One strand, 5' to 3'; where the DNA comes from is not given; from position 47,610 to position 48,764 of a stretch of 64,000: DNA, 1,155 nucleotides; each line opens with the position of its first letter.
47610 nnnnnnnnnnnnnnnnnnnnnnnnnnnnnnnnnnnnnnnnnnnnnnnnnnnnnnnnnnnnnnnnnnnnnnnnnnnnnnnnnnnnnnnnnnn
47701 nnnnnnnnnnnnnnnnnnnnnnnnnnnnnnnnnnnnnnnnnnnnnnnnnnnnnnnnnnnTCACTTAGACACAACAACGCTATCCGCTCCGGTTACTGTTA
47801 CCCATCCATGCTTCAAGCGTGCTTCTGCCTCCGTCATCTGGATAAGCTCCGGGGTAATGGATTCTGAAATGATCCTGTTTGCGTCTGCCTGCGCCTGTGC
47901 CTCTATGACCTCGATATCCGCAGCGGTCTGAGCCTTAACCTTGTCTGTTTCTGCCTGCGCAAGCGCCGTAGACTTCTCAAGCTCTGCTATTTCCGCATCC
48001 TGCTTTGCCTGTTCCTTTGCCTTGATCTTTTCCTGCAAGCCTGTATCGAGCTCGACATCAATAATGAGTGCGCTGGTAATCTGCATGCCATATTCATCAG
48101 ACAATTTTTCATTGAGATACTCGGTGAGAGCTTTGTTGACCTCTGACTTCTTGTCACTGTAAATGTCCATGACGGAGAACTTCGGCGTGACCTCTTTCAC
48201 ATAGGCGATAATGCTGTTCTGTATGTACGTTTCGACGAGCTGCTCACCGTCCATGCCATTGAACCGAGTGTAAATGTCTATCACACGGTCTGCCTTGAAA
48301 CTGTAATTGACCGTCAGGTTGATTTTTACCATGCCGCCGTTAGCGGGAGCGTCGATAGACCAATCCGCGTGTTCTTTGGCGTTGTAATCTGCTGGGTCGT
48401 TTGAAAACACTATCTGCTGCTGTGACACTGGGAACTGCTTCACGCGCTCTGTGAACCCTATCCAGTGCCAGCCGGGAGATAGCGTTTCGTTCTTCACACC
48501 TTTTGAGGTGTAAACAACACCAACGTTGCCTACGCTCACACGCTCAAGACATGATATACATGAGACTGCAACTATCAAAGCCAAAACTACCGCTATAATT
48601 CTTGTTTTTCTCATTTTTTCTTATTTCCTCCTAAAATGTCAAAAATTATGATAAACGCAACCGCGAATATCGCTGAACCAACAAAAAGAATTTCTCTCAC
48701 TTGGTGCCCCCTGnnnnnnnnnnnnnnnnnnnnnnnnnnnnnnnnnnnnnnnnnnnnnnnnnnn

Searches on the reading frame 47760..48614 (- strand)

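Call 29: search_protein_families(library=phrogs, proteins=[window:47760-48614:-], max_evalue=0.001)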
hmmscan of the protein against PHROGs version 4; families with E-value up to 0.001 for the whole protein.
window:47760-48614:- (284 aa): 3 families
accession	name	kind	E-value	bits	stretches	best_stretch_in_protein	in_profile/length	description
phrog_200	-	other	2.7e-56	192.3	1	4-275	82-342/379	lipoprotein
phrog_11227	-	other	0.00042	21.2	0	208-254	47-93/138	protease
phrog_11908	-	unknown function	0.00057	19.8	0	8-75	11-76/430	-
